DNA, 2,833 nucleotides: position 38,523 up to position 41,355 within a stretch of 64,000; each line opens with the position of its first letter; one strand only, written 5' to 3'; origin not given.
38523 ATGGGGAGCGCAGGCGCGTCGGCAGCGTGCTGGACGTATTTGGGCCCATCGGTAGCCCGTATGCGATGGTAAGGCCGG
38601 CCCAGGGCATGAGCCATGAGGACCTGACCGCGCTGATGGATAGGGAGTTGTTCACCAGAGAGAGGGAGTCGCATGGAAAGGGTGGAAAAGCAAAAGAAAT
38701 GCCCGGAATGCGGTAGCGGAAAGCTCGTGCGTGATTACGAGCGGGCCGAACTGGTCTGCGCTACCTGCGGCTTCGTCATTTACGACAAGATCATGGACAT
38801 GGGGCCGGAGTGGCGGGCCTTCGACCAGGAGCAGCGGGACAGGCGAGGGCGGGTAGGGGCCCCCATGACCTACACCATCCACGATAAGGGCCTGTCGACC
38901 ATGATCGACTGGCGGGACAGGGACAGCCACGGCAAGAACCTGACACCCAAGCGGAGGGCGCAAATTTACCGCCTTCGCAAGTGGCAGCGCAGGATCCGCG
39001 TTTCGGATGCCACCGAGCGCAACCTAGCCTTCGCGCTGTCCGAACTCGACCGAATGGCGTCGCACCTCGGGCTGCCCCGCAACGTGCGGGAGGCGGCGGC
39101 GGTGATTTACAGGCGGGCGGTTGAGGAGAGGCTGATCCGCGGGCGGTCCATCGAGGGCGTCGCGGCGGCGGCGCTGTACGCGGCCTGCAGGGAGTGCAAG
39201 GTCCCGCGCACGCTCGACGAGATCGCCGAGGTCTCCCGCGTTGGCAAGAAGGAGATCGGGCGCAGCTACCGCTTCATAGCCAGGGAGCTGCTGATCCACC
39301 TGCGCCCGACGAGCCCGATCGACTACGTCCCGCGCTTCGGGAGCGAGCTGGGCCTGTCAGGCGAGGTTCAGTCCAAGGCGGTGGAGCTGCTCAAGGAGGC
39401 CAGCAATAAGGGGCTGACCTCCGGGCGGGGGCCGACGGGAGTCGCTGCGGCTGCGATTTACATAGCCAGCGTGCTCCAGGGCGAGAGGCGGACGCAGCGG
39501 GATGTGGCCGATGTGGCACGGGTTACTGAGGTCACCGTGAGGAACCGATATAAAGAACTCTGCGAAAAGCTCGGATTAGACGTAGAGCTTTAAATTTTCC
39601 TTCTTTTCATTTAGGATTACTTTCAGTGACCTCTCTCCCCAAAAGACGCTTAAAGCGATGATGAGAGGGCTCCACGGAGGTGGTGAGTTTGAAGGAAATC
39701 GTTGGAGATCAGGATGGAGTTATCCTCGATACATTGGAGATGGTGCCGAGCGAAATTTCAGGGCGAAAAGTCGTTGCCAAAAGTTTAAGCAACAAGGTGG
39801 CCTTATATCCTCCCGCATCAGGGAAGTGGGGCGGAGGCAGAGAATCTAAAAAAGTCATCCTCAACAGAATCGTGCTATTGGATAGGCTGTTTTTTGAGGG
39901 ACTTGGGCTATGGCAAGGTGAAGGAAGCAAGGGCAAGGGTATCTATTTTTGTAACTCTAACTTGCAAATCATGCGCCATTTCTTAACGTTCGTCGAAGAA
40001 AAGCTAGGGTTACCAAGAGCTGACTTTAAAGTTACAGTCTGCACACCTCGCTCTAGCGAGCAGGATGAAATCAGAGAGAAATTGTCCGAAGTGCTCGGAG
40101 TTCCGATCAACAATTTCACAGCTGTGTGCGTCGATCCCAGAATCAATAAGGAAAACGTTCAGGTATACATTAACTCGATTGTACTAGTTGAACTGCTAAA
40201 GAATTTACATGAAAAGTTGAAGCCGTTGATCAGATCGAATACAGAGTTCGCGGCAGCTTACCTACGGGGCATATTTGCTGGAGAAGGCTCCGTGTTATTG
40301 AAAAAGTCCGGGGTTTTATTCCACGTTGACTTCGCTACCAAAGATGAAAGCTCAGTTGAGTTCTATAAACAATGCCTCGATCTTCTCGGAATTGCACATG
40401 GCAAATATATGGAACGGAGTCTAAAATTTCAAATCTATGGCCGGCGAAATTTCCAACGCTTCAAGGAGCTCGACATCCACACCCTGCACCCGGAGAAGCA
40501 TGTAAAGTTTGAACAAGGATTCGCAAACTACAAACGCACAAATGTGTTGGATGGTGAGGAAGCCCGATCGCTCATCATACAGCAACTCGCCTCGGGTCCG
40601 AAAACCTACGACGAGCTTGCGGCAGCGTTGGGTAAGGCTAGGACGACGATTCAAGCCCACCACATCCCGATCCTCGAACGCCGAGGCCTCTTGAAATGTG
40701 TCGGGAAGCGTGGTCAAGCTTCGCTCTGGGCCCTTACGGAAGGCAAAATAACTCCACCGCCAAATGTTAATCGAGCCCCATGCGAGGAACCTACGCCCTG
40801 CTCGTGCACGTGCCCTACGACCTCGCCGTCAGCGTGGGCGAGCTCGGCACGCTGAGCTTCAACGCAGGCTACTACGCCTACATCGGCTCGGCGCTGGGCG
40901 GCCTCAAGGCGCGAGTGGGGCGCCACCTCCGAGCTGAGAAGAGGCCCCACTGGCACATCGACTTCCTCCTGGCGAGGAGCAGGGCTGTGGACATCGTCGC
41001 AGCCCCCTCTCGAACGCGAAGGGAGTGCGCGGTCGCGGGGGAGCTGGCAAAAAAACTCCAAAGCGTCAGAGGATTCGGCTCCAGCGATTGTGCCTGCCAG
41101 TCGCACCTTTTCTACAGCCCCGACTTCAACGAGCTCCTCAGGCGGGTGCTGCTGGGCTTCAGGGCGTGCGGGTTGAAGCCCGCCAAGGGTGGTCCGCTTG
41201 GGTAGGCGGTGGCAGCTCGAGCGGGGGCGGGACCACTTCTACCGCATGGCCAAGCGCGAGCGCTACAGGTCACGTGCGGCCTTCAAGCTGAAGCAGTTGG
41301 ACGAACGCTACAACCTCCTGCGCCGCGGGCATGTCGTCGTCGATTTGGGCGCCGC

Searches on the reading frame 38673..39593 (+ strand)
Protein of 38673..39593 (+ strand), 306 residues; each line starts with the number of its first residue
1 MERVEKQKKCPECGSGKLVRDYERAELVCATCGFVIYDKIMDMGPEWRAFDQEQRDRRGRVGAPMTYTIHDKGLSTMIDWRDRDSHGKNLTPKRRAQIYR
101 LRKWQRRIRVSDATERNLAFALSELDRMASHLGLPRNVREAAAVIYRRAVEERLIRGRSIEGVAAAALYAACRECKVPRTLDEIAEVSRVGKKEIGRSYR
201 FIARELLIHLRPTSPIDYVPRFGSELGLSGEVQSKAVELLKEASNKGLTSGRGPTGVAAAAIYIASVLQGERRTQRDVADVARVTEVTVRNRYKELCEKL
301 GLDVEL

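Call 8: search_protein_families(library=pfam, proteins=[window:38673-39593:+])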
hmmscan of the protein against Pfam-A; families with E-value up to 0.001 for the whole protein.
window:38673-39593:+ (306 aa): 2 families
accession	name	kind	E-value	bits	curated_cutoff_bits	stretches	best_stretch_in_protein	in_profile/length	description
PF00382.24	TFIIB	-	1.4e-52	176.1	23.6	2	212-298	5-91/92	Transcription factor TFIIB repeat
PF08271.17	Zn_Ribbon_TF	-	3.1e-16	59.1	29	1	9-50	2-43/43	TFIIB zinc-binding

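Call 26: find_encoding_contigs(protein=window:38673-39593:+, flank=10000, max_places=6)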
Protein window:38673-39593:+ (306 aa): no gene with exactly this product is on record in the collection.

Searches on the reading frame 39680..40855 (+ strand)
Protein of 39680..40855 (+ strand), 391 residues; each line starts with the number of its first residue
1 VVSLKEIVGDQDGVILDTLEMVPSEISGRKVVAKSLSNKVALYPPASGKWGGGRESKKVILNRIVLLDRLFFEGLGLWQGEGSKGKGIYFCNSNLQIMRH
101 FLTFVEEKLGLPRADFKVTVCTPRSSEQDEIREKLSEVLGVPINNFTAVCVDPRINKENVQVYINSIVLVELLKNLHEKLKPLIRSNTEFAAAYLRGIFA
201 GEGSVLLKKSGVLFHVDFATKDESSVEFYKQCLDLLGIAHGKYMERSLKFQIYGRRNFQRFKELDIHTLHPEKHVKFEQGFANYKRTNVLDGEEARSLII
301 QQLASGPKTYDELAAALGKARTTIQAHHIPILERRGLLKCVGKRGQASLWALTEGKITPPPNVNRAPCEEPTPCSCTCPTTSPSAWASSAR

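Call 8: search_protein_families(library=pfam, proteins=[window:39680-40855:+])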
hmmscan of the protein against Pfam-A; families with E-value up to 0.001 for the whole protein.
window:39680-40855:+ (391 aa): 3 families
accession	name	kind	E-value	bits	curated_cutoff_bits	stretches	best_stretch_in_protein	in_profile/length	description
PF14528.11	LAGLIDADG_3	-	5.4e-10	39.8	22.5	1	189-263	1-79/82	LAGLIDADG-like domain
PF01022.26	HTH_5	-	4.7e-05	23.6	22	1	294-338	2-45/47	Bacterial regulatory protein, arsR family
PF12840.13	HTH_20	-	0.00094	19.5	27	0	296-341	6-51/51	Helix-turn-helix domain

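Call 46: find_homologous_proteins(query=window:39680-40768:+, max_evalue=0.001)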
Query seq(363 aa) (363 aa): 98 proteins with E <= 0.001 among 5441 candidates.
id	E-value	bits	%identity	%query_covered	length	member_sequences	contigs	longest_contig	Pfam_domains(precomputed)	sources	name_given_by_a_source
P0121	1.3e-218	743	93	100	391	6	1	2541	PF14528.12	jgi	-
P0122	8.4e-186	635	78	97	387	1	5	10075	PF14528.12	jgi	-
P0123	2.8e-175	600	76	96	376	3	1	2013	PF01022.27,PF14528.12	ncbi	-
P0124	1.3e-171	588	74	97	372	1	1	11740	PF14528.12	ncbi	-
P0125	1.3e-169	582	74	95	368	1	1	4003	-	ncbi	-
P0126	8.4e-168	576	73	94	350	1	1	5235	PF12840.14,PF01022.27,PF14528.12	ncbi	ncbi:MAG: ArsR family transcriptional regulator [Candidatus Hadarchaeales archaeon]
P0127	8.1e-156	536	70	92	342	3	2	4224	PF14528.12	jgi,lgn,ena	-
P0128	7.6e-155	533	69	94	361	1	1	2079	PF14528.12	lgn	-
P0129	1.4e-145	503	74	82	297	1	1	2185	PF14528.12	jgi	jgi:hypothetical protein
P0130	3.6e-138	478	62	96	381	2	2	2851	PF14528.12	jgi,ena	-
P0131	3.9e-136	472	61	97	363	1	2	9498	PF14528.12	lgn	-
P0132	1.3e-134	467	59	96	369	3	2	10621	PF14528.12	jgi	-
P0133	1.0e-131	457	60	97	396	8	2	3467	PF14528.12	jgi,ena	-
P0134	2.7e-131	456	61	93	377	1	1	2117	PF14528.12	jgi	-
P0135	2.5e-130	452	59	94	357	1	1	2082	PF01022.27,PF14528.12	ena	-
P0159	1.1e-121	424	56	95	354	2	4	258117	PF01022.27,PF14528.12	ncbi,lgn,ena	-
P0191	3.0e-102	360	50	94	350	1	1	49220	PF14528.12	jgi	-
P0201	4.4e-96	340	50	90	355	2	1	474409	PF14528.12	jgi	-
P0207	1.9e-86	308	44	96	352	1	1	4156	-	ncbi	-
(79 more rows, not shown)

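Call 47: find_encoding_contigs(protein=P0207, flank=10000, max_places=1)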
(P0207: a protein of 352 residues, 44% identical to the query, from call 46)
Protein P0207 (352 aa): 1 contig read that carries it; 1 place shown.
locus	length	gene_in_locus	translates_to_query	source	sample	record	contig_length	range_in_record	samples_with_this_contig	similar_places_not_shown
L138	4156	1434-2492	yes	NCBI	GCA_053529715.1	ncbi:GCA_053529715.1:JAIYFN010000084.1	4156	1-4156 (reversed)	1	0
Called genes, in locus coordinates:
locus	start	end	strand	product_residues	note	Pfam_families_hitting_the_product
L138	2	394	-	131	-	?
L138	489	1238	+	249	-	-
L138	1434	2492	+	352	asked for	-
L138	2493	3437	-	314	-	PF08271:Zn_Ribbon_TF, PF00382:TFIIB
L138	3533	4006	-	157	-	PF11848:DUF3368 (weak), PF17146:PIN_6, PF08745:PIN_5 (weak)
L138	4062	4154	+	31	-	?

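Call 48: find_encoding_contigs(protein=P0201, flank=10000, max_places=1)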
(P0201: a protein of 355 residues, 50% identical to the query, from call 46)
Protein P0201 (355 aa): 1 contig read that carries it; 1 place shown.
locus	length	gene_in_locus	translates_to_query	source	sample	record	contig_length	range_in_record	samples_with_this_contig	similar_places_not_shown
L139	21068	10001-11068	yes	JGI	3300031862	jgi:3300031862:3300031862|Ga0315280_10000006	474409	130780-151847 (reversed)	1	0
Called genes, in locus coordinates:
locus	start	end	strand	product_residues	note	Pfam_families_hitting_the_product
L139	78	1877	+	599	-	-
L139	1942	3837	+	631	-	-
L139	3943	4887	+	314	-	PF01909:NTP_transf_2 (weak), PF18765:Polbeta (weak)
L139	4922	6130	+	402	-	PF12633:Adenyl_cycl_N (faint), PF01909:NTP_transf_2, PF18765:Polbeta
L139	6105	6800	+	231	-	PF00702:Hydrolase, PF13419:HAD_2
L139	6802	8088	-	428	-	PF08665:PglZ (faint), PF01663:Phosphodiest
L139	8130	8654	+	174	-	PF04343:DUF488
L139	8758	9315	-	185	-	PF01923:Cob_adeno_trans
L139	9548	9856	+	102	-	-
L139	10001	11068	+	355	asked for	PF14528:LAGLIDADG_3 (faint)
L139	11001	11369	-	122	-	-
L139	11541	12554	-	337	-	PF08271:Zn_Ribbon_TF, PF00382:TFIIB, PF04545:Sigma70_r4 (faint), PF00382:TFIIB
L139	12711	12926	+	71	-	PF00125:Histone, PF00808:CBFD_NFYB_HMF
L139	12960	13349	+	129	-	PF21485:IF5A-like_N, PF08207:EFP_N (faint)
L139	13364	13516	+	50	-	-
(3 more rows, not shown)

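Call 49: find_encoding_contigs(protein=P0159, flank=10000, max_places=1)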
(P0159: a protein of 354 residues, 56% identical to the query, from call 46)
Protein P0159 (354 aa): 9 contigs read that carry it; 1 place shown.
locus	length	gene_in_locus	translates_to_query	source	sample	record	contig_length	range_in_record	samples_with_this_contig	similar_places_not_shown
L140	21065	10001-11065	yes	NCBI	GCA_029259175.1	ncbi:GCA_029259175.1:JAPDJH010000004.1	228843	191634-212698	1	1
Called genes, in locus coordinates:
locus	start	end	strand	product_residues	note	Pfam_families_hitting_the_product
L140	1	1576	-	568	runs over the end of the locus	PF18884:TSP3_bac (faint), PF07894:SACK1 (faint), PF13091:PLDc_2, PF00614:PLDc (faint), PF13091:PLDc_2, PF14237:GYF_2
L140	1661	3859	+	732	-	PF02463:SMC_N, PF13175:AAA_15, PF13476:AAA_23 (faint), PF13555:AAA_29 (faint), PF13304:AAA_21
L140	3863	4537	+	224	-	PF02616:SMC_ScpA (weak)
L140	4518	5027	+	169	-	PF04079:SMC_ScpB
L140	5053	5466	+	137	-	PF01201:Ribosomal_S8e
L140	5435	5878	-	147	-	PF04343:DUF488, PF22751:DUF488-N3a (weak)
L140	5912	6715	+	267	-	-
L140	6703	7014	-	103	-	PF02680:DUF211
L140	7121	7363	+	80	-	PF04410:Gar1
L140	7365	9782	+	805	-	PF08271:Zn_Ribbon_TF, PF14890:Intein_splicing, PF14528:LAGLIDADG_3 (faint), PF00382:TFIIB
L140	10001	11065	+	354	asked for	PF14528:LAGLIDADG_3, PF01022:HTH_5 (weak)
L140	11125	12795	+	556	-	PF20446:ABC_N, PF09818:ABC_ATPase, PF21117:MRB1590_C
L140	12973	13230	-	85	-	PF05016:ParE_toxin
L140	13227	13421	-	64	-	-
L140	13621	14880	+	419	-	PF03952:Enolase_N, PF00113:Enolase_C, PF13378:MR_MLE_C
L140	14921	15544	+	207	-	PF00318:Ribosomal_S2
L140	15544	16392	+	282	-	PF01875:Memo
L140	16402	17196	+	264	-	PF00696:AA_kinase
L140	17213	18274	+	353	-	PF01070:FMN_dh, PF00478:IMPDH (weak), PF01645:Glu_synthase (weak)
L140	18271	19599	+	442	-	PF00753:Lactamase_B, PF12706:Lactamase_B_2, PF22505:RNase_J_b_CASP, PF07521:RMMBL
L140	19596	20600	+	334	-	PF00348:polyprenyl_synt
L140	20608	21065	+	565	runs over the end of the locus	PF00749:tRNA-synt_1c, PF03950:tRNA-synt_1c_C, PF20974:tRNA-synt_1c_C2 (weak)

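Call 50: find_encoding_contigs(protein=P0191, flank=10000, max_places=1)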
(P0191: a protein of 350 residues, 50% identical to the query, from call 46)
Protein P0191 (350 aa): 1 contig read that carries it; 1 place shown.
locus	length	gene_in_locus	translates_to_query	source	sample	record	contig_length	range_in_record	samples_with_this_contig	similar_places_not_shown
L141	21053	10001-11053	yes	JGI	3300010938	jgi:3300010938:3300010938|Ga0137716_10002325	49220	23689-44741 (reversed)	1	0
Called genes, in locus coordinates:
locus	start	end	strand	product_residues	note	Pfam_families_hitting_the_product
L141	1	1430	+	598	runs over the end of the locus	-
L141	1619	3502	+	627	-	-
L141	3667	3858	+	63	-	-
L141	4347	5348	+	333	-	PF01909:NTP_transf_2 (weak), PF18765:Polbeta (weak)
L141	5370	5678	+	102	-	PF01909:NTP_transf_2, PF18765:Polbeta (faint)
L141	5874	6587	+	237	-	-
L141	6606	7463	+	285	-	PF00149:Metallophos, PF12850:Metallophos_2 (faint), PF14582:Metallophos_3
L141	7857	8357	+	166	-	PF04343:DUF488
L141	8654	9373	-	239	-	PF01923:Cob_adeno_trans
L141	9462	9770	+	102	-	-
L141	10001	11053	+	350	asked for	PF14528:LAGLIDADG_3 (faint)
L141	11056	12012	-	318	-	PF08271:Zn_Ribbon_TF, PF00382:TFIIB, PF04545:Sigma70_r4 (faint), PF00382:TFIIB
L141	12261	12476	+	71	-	PF00125:Histone (weak), PF00808:CBFD_NFYB_HMF, PF15630:CENP-S (weak)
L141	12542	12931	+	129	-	PF21485:IF5A-like_N, PF08207:EFP_N (weak)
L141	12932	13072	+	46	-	-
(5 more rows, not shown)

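Call 52: search_solved_structures(query=window:39680-40855:+, max_evalue=1)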
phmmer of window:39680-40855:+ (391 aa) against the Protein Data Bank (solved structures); distinct sequences matched with E-value up to 1: 7.
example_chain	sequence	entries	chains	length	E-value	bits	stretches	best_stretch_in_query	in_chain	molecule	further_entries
9dx4_A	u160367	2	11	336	0.088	14.7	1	298-360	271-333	Holliday junction branch migration complex subunit RuvB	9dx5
9dx3_A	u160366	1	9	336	0.088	14.7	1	298-360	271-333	Holliday junction branch migration complex subunit RuvB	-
2lkp_A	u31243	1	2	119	0.15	13.9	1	294-352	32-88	HTH-type transcriptional regulator NmtR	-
4jgq_A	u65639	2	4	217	0.15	13.9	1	85-184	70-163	Sporulation kinase D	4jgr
4jgo_A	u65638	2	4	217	0.55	12.1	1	86-184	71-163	Sporulation kinase D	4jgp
8efv_D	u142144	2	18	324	0.74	11.6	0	294-348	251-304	Holliday junction ATP-dependent DNA helicase RuvB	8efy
1ixs_B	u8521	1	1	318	0.97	11.2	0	294-347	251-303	RuvB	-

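Call 66: predict_structure(alignment_id=A3)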
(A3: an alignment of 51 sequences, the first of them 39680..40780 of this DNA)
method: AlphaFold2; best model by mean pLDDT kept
length: 367 residues; sequences in the alignment: 51
mean_pLDDT: 88.4   pTM: 0.76
mean pLDDT of the five models: 88.4, 88.2, 87.9, 87.1, 86.3
residues with pLDDT >= 90: 273; 70-90: 54; 50-70: 18; < 50: 22
segments of 3 or more residues with pLDDT < 50: 1-3, 5-11, 358-367
pLDDT, mean of each block of 10 residues (from residue 1): 41 81 89 94 82 74 96 95 78 96 98 97 88 96 96 93 93 94 96 98 95 95 95 98 96 96 98 97 70 86 94 85 89 93 92 65 39
secondary structure, 60 per line:
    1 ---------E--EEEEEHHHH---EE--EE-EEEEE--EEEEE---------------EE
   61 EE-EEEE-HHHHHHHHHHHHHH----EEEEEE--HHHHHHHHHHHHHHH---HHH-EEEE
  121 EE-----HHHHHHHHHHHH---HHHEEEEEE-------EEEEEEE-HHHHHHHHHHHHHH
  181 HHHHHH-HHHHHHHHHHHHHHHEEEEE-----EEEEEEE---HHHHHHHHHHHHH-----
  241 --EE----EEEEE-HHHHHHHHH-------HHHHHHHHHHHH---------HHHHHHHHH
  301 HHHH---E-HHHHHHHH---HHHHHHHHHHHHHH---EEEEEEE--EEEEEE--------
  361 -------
elements in order: E13-17 H18-21 E32-36 E39-43 E59-62 E64-67 H69-82 E87-92 H95-109 E117-122 H128-139 E146-151 E159-165 H167-186 H188-202 E203-207 E213-219 H223-235 E249-253 H255-263 H271-282 H292-304 H310-317 H321-334 E338-344 E347-352

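Call 76: fold_search(model_id=the predicted structure, library=pdb)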
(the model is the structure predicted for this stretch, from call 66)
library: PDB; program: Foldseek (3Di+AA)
matches with E <= 10: 1031; with E <= 0.001: 32
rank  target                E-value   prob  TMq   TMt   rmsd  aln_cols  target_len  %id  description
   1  7qsu                  3.9e-06  1.00  0.35  0.35  19.7       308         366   12  Crystal structure of homing endonuclease-associated TliVMA intein (C1A, d333-339) (released 2022-03-30)
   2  7qss                  1.0e-05  1.00  0.36  0.31  13.1       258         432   13  Crystal structure of homing endonuclease-associated TliVMA intein (C1A) (released 2022-03-30)
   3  3hyi                  3.4e-05  1.00  0.34  0.43  14.4       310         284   12  Crystal structure of full-length DUF199/WhiA from Thermatoga maritima (released 2009-09-01)
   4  1jva_A                4.7e-05  1.00  0.33  0.28  24.6       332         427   10  CRYSTAL STRUCTURE OF THE VMA1-DERIVED ENDONUCLEASE BEARING THE N AND C EXTEIN PROPEPTIDES (released 2002-08-29)
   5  3hyj_A                5.6e-05  1.00  0.34  0.61   4.2       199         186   14  Crystal structure of the N-terminal LAGLIDADG domain of DUF199/WhiA (released 2009-09-01)
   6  5a0w_D                7.8e-05  1.00  0.35  0.62   4.6       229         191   13  THE CRYSTAL STRUCTURE OF I-DMOI E117A IN COMPLEX WITH ITS TARGET DNA AND IN THE PRESENCE OF 2MM MN (released 2016-05-11)
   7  4unc_D                7.8e-05  1.00  0.34  0.60   4.8       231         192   15  THE CRYSTAL STRUCTURE OF I-DMOI IN COMPLEX WITH ITS TARGET DNA AT 8 DAYS INCUBATION IN 5MM MN (STATE 6) (released 2014-12-17)
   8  2ab5_A                8.8e-05  1.00  0.33  0.44   8.0       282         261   13  bI3 LAGLIDADG Maturase (released 2005-08-30)
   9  5o6i_A                9.8e-05  1.00  0.35  0.62   4.5       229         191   14  Structures and dynamics of mesophilic variants from the homing endonuclease I-DmoI (released 2017-12-06)
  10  5a0w_G                1.0e-04  1.00  0.34  0.64   4.5       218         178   12  THE CRYSTAL STRUCTURE OF I-DMOI E117A IN COMPLEX WITH ITS TARGET DNA AND IN THE PRESENCE OF 2MM MN (released 2016-05-11)
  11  2ab5_B                1.1e-04  1.00  0.34  0.47   7.8       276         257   13  bI3 LAGLIDADG Maturase (released 2005-08-30)
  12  5ak9_J                1.2e-04  1.00  0.35  0.63   4.5       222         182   13  THE CRYSTAL STRUCTURE OF I-DMOI Q42AK120M IN COMPLEX WITH ITS TARGET DNA IN THE PRESENCE OF 2MM MN (released 2015-06-17)
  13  4una_G                1.2e-04  1.00  0.33  0.63   5.3       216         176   12  THE CRYSTAL STRUCTURE OF I-DMOI IN COMPLEX WITH ITS TARGET DNA AT 2 DAYS INCUBATION IN 5MM MN (STATE 4) (released 2014-12-17)
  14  5a0w_A                1.2e-04  1.00  0.35  0.63   4.7       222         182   14  THE CRYSTAL STRUCTURE OF I-DMOI E117A IN COMPLEX WITH ITS TARGET DNA AND IN THE PRESENCE OF 2MM MN (released 2016-05-11)
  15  4unc_A                1.3e-04  1.00  0.32  0.60   6.8       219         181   14  THE CRYSTAL STRUCTURE OF I-DMOI IN COMPLEX WITH ITS TARGET DNA AT 8 DAYS INCUBATION IN 5MM MN (STATE 6) (released 2014-12-17)
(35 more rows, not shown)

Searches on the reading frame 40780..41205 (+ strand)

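Call 8: search_protein_families(library=pfam, proteins=[window:40780-41205:+])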
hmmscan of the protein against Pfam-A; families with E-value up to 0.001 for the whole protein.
window:40780-41205:+ (141 aa): 1 family
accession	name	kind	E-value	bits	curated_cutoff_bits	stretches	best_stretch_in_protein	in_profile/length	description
PF01986.22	DUF123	-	1.2e-28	99.9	25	1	26-112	2-95/95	Domain of unknown function DUF123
